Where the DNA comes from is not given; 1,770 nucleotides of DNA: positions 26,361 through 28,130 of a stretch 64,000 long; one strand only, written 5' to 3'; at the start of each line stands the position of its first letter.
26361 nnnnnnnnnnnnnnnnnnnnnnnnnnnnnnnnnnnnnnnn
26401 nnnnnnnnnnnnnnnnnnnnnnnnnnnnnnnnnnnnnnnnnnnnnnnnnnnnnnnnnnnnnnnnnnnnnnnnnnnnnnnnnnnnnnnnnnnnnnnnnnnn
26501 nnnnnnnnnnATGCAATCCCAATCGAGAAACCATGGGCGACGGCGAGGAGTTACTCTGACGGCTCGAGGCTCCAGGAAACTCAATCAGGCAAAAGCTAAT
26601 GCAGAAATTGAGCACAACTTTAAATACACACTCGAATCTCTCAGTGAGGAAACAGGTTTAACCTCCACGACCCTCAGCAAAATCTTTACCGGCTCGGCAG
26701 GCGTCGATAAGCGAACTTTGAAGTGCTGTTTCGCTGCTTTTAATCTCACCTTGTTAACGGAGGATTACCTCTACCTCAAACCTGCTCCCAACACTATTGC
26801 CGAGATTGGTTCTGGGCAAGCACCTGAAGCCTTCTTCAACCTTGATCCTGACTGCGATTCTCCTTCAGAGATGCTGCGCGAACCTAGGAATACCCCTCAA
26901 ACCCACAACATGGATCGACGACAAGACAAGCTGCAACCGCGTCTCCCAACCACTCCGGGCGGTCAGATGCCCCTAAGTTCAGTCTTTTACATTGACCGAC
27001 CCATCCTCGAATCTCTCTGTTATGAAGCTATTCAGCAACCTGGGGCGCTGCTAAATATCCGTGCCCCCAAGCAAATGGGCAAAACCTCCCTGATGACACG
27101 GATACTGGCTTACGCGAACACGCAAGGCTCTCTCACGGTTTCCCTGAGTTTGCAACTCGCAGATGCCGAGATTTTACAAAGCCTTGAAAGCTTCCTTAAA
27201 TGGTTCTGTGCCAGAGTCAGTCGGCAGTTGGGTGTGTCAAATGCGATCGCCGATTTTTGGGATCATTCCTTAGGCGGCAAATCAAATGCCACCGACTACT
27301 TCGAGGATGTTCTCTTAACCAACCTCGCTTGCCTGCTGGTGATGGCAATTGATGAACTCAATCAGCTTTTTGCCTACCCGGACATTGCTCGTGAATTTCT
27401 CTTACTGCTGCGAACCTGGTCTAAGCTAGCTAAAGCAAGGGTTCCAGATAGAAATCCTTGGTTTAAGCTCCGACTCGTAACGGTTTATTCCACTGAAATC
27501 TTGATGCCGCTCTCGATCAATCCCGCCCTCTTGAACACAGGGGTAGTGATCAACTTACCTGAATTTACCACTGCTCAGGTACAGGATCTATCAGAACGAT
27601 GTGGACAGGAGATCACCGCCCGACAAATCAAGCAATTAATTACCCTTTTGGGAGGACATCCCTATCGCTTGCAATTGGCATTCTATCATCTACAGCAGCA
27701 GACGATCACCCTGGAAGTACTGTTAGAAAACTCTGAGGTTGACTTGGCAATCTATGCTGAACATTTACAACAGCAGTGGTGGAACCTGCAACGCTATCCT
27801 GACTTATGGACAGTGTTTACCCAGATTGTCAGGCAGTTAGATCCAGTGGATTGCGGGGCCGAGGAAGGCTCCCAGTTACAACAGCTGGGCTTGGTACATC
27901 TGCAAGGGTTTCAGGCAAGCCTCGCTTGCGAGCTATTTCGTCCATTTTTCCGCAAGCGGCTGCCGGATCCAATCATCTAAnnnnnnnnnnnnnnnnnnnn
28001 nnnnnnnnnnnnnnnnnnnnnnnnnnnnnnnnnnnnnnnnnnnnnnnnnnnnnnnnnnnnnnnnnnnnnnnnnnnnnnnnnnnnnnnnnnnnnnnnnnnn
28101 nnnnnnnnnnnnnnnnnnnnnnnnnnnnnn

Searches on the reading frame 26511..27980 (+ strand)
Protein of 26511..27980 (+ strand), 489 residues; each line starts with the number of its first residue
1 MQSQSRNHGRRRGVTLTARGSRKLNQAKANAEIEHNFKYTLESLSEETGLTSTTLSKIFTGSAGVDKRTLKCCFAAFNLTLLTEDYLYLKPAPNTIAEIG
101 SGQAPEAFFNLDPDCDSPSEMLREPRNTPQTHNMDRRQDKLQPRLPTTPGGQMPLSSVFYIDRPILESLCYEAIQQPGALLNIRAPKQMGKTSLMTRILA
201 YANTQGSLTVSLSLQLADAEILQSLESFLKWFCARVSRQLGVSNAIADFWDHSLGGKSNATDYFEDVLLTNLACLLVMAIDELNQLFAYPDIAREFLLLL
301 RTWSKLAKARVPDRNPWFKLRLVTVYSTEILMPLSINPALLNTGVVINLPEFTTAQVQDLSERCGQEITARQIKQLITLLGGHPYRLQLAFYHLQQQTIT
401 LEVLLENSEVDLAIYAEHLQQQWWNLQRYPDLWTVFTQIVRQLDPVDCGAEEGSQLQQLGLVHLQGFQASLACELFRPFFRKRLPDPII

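Call 7: search_protein_families(library=pfam, proteins=[window:26511-27980:+], max_evalue=0.01)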
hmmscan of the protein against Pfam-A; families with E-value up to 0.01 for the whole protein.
window:26511-27980:+ (489 aa): 2 families
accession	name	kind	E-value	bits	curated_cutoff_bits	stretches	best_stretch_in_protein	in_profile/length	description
PF14516.12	AAA_35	-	2.2e-120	401.9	27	1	149-481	2-330/331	AAA-like domain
PF01381.28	HTH_3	-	0.0033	17.9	23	0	38-80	9-51/55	Helix-turn-helix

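Call 8: search_protein_families(library=padloc, proteins=[window:26511-27980:+], max_evalue=0.01)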
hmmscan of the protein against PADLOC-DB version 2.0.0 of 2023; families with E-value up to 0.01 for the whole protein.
window:26511-27980:+ (489 aa): 0 families

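Call 9: search_protein_families(library=ncbifam, proteins=[window:26511-27980:+], max_evalue=0.01)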
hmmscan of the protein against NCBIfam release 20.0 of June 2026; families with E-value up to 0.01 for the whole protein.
window:26511-27980:+ (489 aa): 0 families

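Call 47: find_related_loci(query=window:26511-27980:+, collection=metagenome_contigs, flank=6000)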
Query window:26511-27980:+ (489 aa) in metagenome_contigs; peptide patterns used: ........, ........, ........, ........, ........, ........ (x = any residue, [..] = any of these).
162 stretches matched a pattern; 17 encode a relative of the query (tblastn E <= 1e-3); 17 distinct loci.
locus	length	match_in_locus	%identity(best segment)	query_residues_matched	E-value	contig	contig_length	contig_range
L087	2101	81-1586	74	1-485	0e+0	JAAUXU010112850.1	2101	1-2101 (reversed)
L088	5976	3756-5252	74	1-485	0e+0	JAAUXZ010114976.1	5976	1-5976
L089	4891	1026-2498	67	1-480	0e+0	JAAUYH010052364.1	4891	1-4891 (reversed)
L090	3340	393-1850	69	7-480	0e+0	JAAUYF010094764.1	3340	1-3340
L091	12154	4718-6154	73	7-485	0e+0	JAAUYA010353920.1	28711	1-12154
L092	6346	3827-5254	67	10-480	0e+0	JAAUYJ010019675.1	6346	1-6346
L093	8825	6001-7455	67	7-480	0e+0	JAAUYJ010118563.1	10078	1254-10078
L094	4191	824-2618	67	10-480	0e+0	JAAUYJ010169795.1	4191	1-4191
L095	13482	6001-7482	64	8-484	0e+0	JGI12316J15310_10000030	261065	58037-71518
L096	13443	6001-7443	59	10-480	0e+0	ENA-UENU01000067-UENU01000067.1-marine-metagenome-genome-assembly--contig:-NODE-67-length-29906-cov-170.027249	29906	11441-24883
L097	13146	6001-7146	71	96-484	7e-175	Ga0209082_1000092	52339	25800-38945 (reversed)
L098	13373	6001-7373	55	7-480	3e-119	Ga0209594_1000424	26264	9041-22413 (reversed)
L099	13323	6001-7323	44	5-484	2e-114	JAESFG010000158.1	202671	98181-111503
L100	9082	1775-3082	43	10-484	8e-107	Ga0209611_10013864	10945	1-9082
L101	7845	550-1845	41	10-480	2e-104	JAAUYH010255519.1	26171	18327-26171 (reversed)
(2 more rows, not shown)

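Call 51: search_protein_families(library=pfam, proteins=[L091:3150-4112:-, L092:2577-3299:-, L093:2571-4748:-, L095:3089-5125:-, L096:3129-5282:-, L098:3621-4895:-, L099:4566-5105:-, L089:656-979:-, L088:1676-1975:-, L091:2286-2948:-], max_evalue=0.001)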
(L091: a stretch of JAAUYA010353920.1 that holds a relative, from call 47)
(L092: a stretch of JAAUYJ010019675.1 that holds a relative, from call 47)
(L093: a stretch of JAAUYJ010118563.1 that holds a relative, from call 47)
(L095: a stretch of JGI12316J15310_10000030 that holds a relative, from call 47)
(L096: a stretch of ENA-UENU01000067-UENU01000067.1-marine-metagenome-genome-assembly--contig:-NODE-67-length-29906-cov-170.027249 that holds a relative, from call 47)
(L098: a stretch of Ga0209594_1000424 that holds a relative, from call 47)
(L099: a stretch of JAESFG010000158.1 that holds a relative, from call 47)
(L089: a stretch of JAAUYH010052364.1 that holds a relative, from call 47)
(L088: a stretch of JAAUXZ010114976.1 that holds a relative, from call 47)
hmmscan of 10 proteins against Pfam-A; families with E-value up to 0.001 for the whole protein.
L091:3150-4112:- (320 aa): 1 family
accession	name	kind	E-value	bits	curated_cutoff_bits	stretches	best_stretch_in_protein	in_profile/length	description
PF01764.32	Lipase_3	-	6.4e-24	84.9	22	1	88-242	2-138/140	Lipase (class 3)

L092:2577-3299:- (240 aa): 0 families

L093:2571-4748:- (725 aa): 3 families
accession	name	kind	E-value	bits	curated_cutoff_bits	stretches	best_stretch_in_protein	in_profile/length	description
PF00082.27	Peptidase_S8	-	9.1e-36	124.1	21.8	1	22-262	2-273/288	Subtilase family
PF18065.6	PatG_C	-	1.7e-29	102.6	25.9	1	598-719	3-113/115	PatG C-terminal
PF18047.6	PatG_D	-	1.2e-14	55.1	27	1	415-545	2-109/111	PatG Domain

L095:3089-5125:- (678 aa): 3 families
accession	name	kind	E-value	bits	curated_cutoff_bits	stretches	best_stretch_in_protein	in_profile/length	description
PF18065.6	PatG_C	-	7.8e-43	145.6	25.9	1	562-675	3-115/115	PatG C-terminal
PF00082.27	Peptidase_S8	-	7.6e-34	117.8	21.8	1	35-284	2-274/288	Subtilase family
PF18047.6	PatG_D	-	1.4e-10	42.1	27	1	412-506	1-95/111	PatG Domain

L096:3129-5282:- (717 aa): 1 family
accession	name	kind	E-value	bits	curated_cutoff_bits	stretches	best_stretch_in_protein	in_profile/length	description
PF01735.24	PLA2_B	-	0.00095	18.1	23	0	7-85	1-80/491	Lysophospholipase catalytic domain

L098:3621-4895:- (424 aa): 3 families
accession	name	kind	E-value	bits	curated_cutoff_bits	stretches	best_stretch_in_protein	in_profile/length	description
PF22301.2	AUDH_beta_propeller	-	8.2e-60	202.1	27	1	99-284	1-178/179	Aldos-2-ulose dehydratase, beta-propeller domain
PF13517.12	FG-GAP_3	-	5.4e-13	49.8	26.9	2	324-386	1-60/61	FG-GAP-like repeat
PF01839.29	FG-GAP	-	1.3e-07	31.8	22.1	0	371-387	4-20/37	FG-GAP repeat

L099:4566-5105:- (179 aa): 1 family
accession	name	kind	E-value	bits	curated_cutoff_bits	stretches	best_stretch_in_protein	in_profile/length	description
PF07176.17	DUF1400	-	2e-28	99.6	23.4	1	34-158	1-126/127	Alpha/beta hydrolase of unknown function (DUF1400)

L089:656-979:- (107 aa): 0 families

L088:1676-1975:- (99 aa): 0 families

L091:2286-2948:- (220 aa): 1 family
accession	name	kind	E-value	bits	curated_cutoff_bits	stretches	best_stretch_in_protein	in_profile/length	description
PF08924.17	Rv2525c_GlyHyd-like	-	8.5e-22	78.7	27.2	1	35-158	2-136/198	Rv2525c-like, glycoside hydrolase-like domain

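Call 61: find_homologous_proteins(query=window:26511-27980:+, max_evalue=1e-60)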
Query window:26511-27980:+ (489 aa): 1581 proteins with E <= 1e-60 among 8000 candidates; the best 120 are listed.
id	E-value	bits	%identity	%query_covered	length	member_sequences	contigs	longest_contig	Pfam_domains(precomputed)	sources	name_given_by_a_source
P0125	0.0e+0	1110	100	100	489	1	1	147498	PF14516.13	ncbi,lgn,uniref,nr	ncbi:serine/threonine protein kinase [Neosynechococcus sphagnicola sy1]|uniref:Serine/threonine prot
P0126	1.2e-242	824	79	97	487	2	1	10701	PF14516.13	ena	-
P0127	6.0e-236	802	74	99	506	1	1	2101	PF14516.13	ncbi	-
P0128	2.9e-229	780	74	99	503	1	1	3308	PF14516.13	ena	-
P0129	1.8e-226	771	74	99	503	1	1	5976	PF14516.13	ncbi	-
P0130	1.2e-223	761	73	99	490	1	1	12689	PF14516.13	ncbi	-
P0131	1.6e-222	758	73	97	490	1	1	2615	PF14516.13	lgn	-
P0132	5.8e-221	752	73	99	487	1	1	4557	PF14516.13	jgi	jgi:transcriptional regulator with XRE-family HTH domain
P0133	8.3e-219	745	73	99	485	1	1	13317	PF14516.13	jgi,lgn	jgi:transcriptional regulator with XRE-family HTH domain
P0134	3.4e-218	743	72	98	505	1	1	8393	PF14516.13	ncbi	ncbi:MAG: AAA-like domain-containing protein [Prochloraceae cyanobacterium]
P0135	4.0e-217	740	70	99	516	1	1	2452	PF14516.13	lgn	-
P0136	4.6e-217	740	73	98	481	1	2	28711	PF01381.29,PF14516.13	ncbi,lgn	-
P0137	7.4e-217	739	70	99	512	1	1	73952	PF14516.13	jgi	jgi:transcriptional regulator with XRE-family HTH domain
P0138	1.8e-214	731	70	99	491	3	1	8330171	PF14516.13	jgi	jgi:transcriptional regulator with XRE-family HTH domain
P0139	6.8e-214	729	72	99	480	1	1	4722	PF14516.13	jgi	jgi:transcriptional regulator with XRE-family HTH domain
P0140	2.2e-213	727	70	98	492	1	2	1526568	PF01381.29,PF14516.13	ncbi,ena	ncbi:MAG: AAA-like domain-containing protein [Limnoraphis sp.]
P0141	1.1e-212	725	70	99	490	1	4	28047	PF14516.13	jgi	-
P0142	5.8e-212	723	69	99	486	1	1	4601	PF14516.13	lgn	-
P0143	6.9e-212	722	69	99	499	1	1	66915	PF14516.13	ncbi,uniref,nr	ncbi:AAA-like domain-containing protein [Nostoc sp. LEGE 12450]|uniref:AAA-like domain-containing pr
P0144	6.6e-211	719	69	99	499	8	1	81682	PF14516.13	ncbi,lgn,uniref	ncbi:AAA-like domain-containing protein [Nostoc sp.]|uniref:AAA-like domain-containing protein n=1 T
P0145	8.2e-211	719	71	98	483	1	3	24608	PF14516.13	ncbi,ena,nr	ncbi:MAG: AAA-like domain-containing protein [Xenococcaceae cyanobacterium MO_207.B15]|nr:AAA-like d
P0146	1.3e-210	718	68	99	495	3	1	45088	PF14516.13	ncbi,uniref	ncbi:AAA-like domain-containing protein [Nostoc sp. CALU 546]|uniref:AAA-like domain-containing prot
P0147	8.3e-210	716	69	99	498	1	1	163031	PF14516.13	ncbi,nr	ncbi:MAG: serine/threonine protein kinase [Hapalosiphonaceae cyanobacterium JJU2]|nr:MAG: serine/thr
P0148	8.9e-210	716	70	99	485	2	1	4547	PF14516.13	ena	-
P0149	3.8e-209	713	69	97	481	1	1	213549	PF14516.13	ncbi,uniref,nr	ncbi:AAA-like domain-containing protein [Okeania sp. SIO1F9]|uniref:AAA-like domain-containing prote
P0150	4.1e-209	713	69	99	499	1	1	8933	PF14516.13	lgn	-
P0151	6.3e-209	713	69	99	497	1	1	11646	PF14516.13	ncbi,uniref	ncbi:AAA-like domain-containing protein [Nostoc sp. CALU 1950]|uniref:AAA-like domain-containing pro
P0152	8.5e-209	712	68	99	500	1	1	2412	PF14516.13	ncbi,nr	ncbi:MAG: AAA-like domain-containing protein [Coleofasciculus sp. Co-bin14]|nr:AAA-like domain-conta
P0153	1.9e-208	711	68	99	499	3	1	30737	PF14516.13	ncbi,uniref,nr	ncbi:AAA-like domain-containing protein [Nostoc sp. UIC 10630]|uniref:AAA-like domain-containing pro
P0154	2.1e-208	711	69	97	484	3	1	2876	PF14516.13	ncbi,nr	ncbi:MAG: serine/threonine protein kinase [Okeania sp. SIO2H7]|nr:serine/threonine protein kinase [O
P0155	1.5e-207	708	67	99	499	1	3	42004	PF14516.13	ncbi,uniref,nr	ncbi:AAA-like domain-containing protein [Nostoc sp. UCD121]|uniref:AAA-like domain-containing protei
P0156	1.6e-207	708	69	100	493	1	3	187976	PF14516.13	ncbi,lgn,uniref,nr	ncbi:AAA-like domain-containing protein [Lyngbya sp. PCC 8106]|uniref:AAA-like domain-containing pro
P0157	2.8e-207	707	68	99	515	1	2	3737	PF14516.13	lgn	-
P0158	3.6e-207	707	68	99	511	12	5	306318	PF14516.13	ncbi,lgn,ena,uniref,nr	ncbi:MAG: AAA-like domain-containing protein [Nostoc sp.]|uniref:AAA-like domain-containing protein 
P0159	7.8e-207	706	68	99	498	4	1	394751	PF14516.13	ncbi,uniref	ncbi:AAA-like domain-containing protein [Nostoc punctiforme UO1]|uniref:AAA-like domain-containing p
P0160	1.5e-206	705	69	97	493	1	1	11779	PF14516.13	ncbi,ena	-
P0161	1.5e-206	705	71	99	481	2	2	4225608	PF14516.13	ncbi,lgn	-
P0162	2.1e-206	704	70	99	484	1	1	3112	PF14516.13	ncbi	ncbi:MAG: AAA-like domain-containing protein [Waterburya sp.]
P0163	2.7e-206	704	68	98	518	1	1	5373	PF14516.13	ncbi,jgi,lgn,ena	-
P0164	3.7e-206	704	67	99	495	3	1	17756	PF14516.13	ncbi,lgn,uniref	ncbi:AAA-like domain-containing protein [Nostoc sp.]|uniref:AAA-like domain-containing protein n=1 T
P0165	4.7e-206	703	68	99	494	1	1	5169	PF14516.13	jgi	jgi:hypothetical protein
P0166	1.8e-205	701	67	99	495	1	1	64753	PF14516.13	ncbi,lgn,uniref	ncbi:MAG: AAA-like domain-containing protein [Nostoc sp.]|uniref:AAA-like domain-containing protein 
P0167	1.9e-205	701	68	99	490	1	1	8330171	PF14516.13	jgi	jgi:transcriptional regulator with XRE-family HTH domain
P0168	2.5e-205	701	68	99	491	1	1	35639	PF14516.13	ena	-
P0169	2.9e-205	701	69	99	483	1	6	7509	PF14516.13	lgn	-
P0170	5.2e-205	700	69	99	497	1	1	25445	PF14516.13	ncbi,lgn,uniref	ncbi:AAA-like domain-containing protein [Pelatocladus sp. BLCC-F211]|uniref:AAA-like domain-containi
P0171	6.8e-205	699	67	97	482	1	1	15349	PF14516.13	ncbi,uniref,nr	ncbi:AAA-like domain-containing protein [Okeania sp. SIO2B3]|uniref:AAA-like domain-containing prote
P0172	1.0e-204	699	69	99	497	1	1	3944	PF14516.13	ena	-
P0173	3.2e-204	697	67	98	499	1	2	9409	PF14516.13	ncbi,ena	-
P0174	4.4e-204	697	68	96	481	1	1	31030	PF14516.13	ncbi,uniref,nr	ncbi:MAG: serine/threonine protein kinase [Okeania sp. SIO3B5]|uniref:AAA-like domain-containing pro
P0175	9.4e-204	696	68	99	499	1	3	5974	PF14516.13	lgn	-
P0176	1.4e-203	695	73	90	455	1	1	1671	PF14516.13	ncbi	-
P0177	1.9e-203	695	69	98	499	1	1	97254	PF14516.13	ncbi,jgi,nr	ncbi:MAG: AAA-like domain-containing protein [Hormoscilla sp. GUM202]|nr:AAA-like domain-containing 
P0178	8.6e-203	692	68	99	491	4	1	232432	PF14516.13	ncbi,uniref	ncbi:MAG: AAA-like domain-containing protein [Nostoc sp.]|uniref:AAA-like domain-containing protein 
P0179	1.1e-202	692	67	99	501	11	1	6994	PF14516.13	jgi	-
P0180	1.3e-202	692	67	99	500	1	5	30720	PF14516.13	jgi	jgi:transcriptional regulator with XRE-family HTH domain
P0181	6.2e-202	690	67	99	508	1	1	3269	PF14516.13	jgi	jgi:transcriptional regulator with XRE-family HTH domain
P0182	1.1e-201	689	67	96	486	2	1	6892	PF14516.13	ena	-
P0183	3.0e-201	687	67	96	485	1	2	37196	PF14516.13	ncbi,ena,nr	ncbi:MAG: AAA-like domain-containing protein [Microcoleaceae cyanobacterium MO_207.B10]|nr:AAA-like 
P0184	5.9e-201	686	67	99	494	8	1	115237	PF14516.13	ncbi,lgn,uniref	ncbi:AAA-like domain-containing protein [Nostoc sp.]|uniref:AAA-like domain-containing protein n=1 T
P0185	6.4e-201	686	67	97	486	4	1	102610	PF14516.13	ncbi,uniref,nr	ncbi:AAA-like domain-containing protein [Okeania sp. SIO2C9]|uniref:AAA-like domain-containing prote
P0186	6.8e-201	686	68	99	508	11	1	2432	PF14516.13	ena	-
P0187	1.6e-200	685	68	97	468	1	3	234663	PF14516.13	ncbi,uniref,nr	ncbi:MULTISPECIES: AAA-like domain-containing protein [unclassified Okeania]|uniref:AAA-like domain-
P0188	2.4e-200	684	67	99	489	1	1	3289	PF14516.13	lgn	-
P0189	5.2e-200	683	66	99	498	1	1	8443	PF14516.13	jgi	jgi:transcriptional regulator with XRE-family HTH domain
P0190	5.3e-200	683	66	99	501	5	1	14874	PF14516.13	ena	-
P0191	1.0e-198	679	67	99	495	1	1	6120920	PF14516.13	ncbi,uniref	ncbi:AAA-like domain-containing protein [Lyngbya aestuarii]|uniref:AAA-like domain-containing protei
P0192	1.0e-198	679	66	99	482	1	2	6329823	PF14516.13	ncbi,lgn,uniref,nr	ncbi:AAA-like domain-containing protein [Nostoc sp. PCC 7107]|uniref:AAA-like domain-containing prot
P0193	2.7e-198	678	66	99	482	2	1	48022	PF14516.13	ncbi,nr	ncbi:MAG: AAA-like domain-containing protein [Nostoc sp. TH1S01]|nr:AAA-like domain-containing prote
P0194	3.8e-198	677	67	99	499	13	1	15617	PF14516.13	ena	-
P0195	1.4e-197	675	67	97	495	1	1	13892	PF14516.13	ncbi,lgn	ncbi:MAG: AAA-like domain-containing protein [Microcoleaceae cyanobacterium]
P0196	2.0e-197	675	66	98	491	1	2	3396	PF14516.13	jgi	jgi:transcriptional regulator with XRE-family HTH domain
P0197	1.0e-196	672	66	99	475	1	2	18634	PF14516.13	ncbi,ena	-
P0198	1.4e-196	672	66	99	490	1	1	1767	PF01381.29,PF14516.13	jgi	jgi:transcriptional regulator with XRE-family HTH domain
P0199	3.3e-196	671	65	99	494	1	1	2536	PF14516.13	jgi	jgi:transcriptional regulator with XRE-family HTH domain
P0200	3.4e-196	671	66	99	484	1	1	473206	PF01381.29,PF14516.13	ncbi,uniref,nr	ncbi:AAA-like domain-containing protein [Nostoc sp. PA-18-2419]|uniref:AAA-like domain-containing pr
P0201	3.8e-196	671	66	97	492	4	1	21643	PF14516.13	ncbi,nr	ncbi:MAG: serine/threonine protein kinase [Okeania sp. SIO3H1]|nr:serine/threonine protein kinase [O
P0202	4.2e-196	670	64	99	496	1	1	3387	PF14516.13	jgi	jgi:transcriptional regulator with XRE-family HTH domain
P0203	5.8e-196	670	66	99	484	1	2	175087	PF14516.13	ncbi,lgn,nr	ncbi:MAG: AAA-like domain-containing protein [Nostoc sp. ChiSLP01]|nr:AAA-like domain-containing pro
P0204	7.9e-196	670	66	99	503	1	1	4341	PF14516.13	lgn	-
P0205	8.2e-196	669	66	97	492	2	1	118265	PF14516.13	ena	-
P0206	1.1e-195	669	66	98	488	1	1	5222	PF14516.13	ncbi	-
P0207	1.4e-195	669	67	97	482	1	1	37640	PF14516.13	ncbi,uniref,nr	ncbi:MAG: serine/threonine protein kinase [Okeania sp. SIO2C2]|uniref:AAA-like domain-containing pro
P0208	1.5e-195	669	65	96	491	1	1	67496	PF14516.13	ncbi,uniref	ncbi:AAA-like domain-containing protein [Dapis sp. BLCC M126]|uniref:AAA-like domain-containing prot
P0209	1.9e-195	668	65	99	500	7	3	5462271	PF14516.13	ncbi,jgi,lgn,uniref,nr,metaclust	ncbi:AAA-like domain-containing protein [Nodularia spumigena CS-584]|jgi:transcriptional regulator w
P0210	2.7e-195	668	65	99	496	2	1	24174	PF14516.13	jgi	jgi:transcriptional regulator with XRE-family HTH domain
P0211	4.5e-195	667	64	99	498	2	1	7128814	PF01381.29,PF14516.13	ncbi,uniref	ncbi:AAA-like domain-containing protein [Aliinostoc sp. HNIBRCY26]|uniref:AAA-like domain-containing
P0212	6.7e-195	666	66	97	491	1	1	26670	PF14516.13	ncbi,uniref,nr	ncbi:AAA-like domain-containing protein [Okeania sp. KiyG1]|uniref:AAA-like domain-containing protei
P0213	8.6e-195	666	66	99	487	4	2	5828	PF14516.13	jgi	jgi:transcriptional regulator with XRE-family HTH domain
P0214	1.1e-194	666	66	97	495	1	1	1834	PF14516.13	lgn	-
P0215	2.2e-194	665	64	99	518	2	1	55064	PF14516.13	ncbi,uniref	ncbi:MAG: AAA-like domain-containing protein [Nostoc sp.]|uniref:AAA-like domain-containing protein 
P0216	3.1e-194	664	65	99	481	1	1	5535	PF14516.13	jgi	jgi:AAA-like domain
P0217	8.9e-194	663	65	99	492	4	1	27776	PF14516.13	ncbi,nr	ncbi:MAG: serine/threonine protein kinase [Richelia sp. SM1_7_0]|nr:serine/threonine protein kinase 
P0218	9.3e-194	663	66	99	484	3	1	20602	PF14516.13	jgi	jgi:transcriptional regulator with XRE-family HTH domain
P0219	1.1e-193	662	64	99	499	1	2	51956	PF14516.13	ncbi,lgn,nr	ncbi:MAG: serine/threonine protein kinase [Methylacidiphilales bacterium]|nr:serine/threonine protei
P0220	1.0e-192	659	64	98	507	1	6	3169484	PF14516.13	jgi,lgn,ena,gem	-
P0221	3.1e-192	658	65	99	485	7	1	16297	PF14516.13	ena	-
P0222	2.7e-190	651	64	99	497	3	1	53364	PF14516.13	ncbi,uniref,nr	ncbi:AAA-like domain-containing protein [Plectonema cf. radiosum LEGE 06105]|uniref:AAA-like domain-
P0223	7.4e-190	650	64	99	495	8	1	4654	PF14516.13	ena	-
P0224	8.2e-190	650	64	100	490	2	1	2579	PF14516.13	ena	-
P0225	2.9e-189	648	63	98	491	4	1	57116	PF14516.13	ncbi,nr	ncbi:MAG: serine/threonine protein kinase [Symploca sp. SIO1B1]|nr:serine/threonine protein kinase [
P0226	3.1e-189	648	64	99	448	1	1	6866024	PF14516.13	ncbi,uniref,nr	ncbi:AAA-like domain-containing protein [Halotia branconii]|uniref:AAA-like domain-containing protei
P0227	7.5e-189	647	63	99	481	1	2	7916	PF14516.13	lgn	-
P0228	2.3e-188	645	63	99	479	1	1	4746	PF14516.13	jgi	-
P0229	8.6e-186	636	63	98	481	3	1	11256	PF14516.13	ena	-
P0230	1.0e-185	636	63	97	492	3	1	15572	PF14516.13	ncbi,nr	ncbi:MAG: serine/threonine protein kinase [Symploca sp. SIO1A3]|nr:serine/threonine protein kinase [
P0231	1.1e-185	636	61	98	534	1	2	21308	PF14516.13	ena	-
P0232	5.5e-185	634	62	99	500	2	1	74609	PF14516.13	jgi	jgi:hypothetical protein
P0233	1.6e-184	632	63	99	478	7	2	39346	PF14516.13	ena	-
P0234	2.5e-184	632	60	100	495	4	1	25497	PF14516.13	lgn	-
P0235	5.1e-183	627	62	98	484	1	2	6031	PF14516.13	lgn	-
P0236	7.0e-183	627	61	99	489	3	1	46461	PF14516.13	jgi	jgi:transcriptional regulator with XRE-family HTH domain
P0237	2.2e-182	625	62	99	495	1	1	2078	PF14516.13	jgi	-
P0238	1.2e-181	623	66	91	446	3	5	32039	PF14516.13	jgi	jgi:hypothetical protein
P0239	1.2e-179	616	61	97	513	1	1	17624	PF14516.13,PF13191.13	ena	-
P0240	6.0e-179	614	61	100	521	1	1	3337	PF14516.13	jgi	jgi:hypothetical protein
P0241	2.8e-178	612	61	99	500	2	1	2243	PF14516.13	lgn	-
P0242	9.1e-175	600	68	86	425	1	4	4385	PF14516.13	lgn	-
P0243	1.0e-173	597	60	96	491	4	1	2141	PF14516.13,PF01637.25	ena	-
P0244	3.4e-173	595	64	89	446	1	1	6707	PF14516.13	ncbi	ncbi:MAG: AAA-like domain-containing protein, partial [Rivularia sp. (in: cyanobacteria)]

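Call 62: find_encoding_contigs(protein=P0192, flank=5000, max_places=1)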
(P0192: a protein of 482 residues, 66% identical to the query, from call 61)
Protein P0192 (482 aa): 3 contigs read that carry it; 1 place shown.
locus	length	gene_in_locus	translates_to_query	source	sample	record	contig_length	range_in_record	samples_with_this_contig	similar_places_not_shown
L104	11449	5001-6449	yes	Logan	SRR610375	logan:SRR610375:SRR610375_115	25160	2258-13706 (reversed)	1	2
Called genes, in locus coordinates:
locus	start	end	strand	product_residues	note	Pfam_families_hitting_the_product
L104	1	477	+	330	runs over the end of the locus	PF03747:ADP_ribosyl_GH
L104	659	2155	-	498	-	PF25917:BSH_RND (weak), PF25994:HH_AprE (faint), PF26002:Beta-barrel_AprE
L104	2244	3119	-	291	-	PF01073:3Beta_HSD, PF01370:Epimerase, PF05368:NmrA, PF13460:NAD_binding_10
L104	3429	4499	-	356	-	-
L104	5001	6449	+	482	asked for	PF14516:AAA_35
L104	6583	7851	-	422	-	PF13439:Glyco_transf_4 (weak), PF20706:GT4-conflict (weak), PF00534:Glycos_transf_1, PF13692:Glyco_trans_1_4, PF13524:Glyco_trans_1_2 (weak)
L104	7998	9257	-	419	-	PF13506:Glyco_transf_21, PF00535:Glycos_transf_2, PF13641:Glyco_tranf_2_3, PF13632:Glyco_trans_2_3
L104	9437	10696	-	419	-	PF13506:Glyco_transf_21, PF00535:Glycos_transf_2, PF13641:Glyco_tranf_2_3, PF13632:Glyco_trans_2_3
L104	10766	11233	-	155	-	PF09912:DUF2141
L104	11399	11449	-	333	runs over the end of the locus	PF01073:3Beta_HSD, PF01370:Epimerase, PF02719:Polysacc_synt_2 (weak), PF04321:RmlD_sub_bind (weak), PF05368:NmrA (weak), PF16363:GDP_Man_Dehyd, PF13460:NAD_binding_10, PF07993:NAD_binding_4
